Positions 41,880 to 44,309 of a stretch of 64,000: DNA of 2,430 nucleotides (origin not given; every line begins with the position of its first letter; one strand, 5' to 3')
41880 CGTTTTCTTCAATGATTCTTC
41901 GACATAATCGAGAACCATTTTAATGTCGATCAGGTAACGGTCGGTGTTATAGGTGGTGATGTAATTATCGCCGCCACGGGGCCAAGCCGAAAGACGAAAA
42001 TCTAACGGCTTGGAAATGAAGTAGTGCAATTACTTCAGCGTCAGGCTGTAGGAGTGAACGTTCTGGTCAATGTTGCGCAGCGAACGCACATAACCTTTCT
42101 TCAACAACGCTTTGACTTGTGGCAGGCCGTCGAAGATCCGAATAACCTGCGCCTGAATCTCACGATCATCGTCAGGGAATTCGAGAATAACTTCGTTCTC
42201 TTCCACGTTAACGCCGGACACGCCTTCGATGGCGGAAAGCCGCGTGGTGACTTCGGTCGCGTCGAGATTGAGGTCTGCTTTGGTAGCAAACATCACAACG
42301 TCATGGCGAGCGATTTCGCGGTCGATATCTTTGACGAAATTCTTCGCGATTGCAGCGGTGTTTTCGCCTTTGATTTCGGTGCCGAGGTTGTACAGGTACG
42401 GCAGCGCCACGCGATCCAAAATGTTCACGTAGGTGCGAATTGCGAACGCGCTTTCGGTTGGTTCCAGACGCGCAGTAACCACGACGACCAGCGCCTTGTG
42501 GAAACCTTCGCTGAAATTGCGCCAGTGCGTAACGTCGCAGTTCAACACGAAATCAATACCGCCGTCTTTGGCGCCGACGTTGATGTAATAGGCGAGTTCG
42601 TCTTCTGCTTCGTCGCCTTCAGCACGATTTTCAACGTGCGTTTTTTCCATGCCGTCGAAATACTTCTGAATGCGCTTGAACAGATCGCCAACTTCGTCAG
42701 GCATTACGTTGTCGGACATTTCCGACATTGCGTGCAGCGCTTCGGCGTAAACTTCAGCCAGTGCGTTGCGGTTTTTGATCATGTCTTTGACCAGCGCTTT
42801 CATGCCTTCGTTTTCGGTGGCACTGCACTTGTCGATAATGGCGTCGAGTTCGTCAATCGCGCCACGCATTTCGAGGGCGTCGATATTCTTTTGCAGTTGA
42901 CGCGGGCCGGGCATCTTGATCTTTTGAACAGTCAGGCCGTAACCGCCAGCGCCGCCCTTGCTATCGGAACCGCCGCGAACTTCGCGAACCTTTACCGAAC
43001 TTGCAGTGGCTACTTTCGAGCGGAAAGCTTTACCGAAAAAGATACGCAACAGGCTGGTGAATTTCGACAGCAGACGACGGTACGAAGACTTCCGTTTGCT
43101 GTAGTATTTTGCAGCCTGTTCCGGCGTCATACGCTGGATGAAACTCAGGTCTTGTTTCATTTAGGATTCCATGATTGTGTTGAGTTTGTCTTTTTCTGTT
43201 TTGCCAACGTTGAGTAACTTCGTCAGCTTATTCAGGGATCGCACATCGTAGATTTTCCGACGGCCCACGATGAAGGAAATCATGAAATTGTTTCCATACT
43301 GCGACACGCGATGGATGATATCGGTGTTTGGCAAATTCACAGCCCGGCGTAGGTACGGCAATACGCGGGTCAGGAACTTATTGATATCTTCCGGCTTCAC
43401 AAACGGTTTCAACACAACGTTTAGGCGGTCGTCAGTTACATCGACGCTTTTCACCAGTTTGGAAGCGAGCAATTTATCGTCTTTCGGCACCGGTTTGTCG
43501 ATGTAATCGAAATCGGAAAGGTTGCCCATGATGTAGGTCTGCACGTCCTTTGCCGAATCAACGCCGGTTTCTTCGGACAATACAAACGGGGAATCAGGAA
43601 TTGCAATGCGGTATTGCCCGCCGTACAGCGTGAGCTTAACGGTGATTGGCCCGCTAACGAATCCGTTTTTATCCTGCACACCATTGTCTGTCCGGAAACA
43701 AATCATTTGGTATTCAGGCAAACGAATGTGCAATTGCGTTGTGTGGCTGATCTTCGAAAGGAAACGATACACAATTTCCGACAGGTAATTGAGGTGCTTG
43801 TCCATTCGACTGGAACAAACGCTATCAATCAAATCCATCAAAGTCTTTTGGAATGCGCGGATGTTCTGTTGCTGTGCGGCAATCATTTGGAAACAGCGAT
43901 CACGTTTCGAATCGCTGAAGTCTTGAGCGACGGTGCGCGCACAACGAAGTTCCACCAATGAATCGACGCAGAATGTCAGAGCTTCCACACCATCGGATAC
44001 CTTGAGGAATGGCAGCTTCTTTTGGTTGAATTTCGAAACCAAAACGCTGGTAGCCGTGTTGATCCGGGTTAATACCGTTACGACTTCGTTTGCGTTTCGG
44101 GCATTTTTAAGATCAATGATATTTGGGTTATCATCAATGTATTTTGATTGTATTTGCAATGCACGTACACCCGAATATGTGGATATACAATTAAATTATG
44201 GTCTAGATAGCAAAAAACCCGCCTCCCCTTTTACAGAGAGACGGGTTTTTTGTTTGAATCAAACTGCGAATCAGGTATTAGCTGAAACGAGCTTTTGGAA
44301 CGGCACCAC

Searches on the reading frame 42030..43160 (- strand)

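Call 35: search_protein_families(library=pfam, proteins=[window:42030-43160:-], max_evalue=0.1)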
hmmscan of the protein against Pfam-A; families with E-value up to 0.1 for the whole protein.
window:42030-43160:- (376 aa): 3 families
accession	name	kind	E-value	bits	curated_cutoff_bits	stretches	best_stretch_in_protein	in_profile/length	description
PF24064.2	HTH_NPRL3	-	0.0068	16.8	27.2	1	144-171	10-33/62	GATOR1 complex protein NPRL3, C-terminal HTH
PF01923.23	Cob_adeno_trans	-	0.008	16.7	24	1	87-172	17-107/171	Cobalamin adenosyltransferase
PF03357.26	Snf7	-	0.064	13.3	27.3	1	128-174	77-123/171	Snf7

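Call 37: search_protein_families(library=phrogs, proteins=[window:42030-43160:-], max_evalue=0.01)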
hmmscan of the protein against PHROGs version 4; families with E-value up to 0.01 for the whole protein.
window:42030-43160:- (376 aa): 0 families

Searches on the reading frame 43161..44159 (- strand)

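Call 35: search_protein_families(library=pfam, proteins=[window:43161-44159:-], max_evalue=0.1)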
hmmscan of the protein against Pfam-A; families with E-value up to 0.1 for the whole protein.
window:43161-44159:- (332 aa): 0 families

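Call 37: search_protein_families(library=phrogs, proteins=[window:43161-44159:-], max_evalue=0.01)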
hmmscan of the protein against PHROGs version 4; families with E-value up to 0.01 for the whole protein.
window:43161-44159:- (332 aa): 2 families
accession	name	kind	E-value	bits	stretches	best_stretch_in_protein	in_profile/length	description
phrog_30603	-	unknown function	2.2e-144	481.2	1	36-332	2-298/298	-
phrog_15837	-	unknown function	0.002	19.3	1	11-43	9-39/44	-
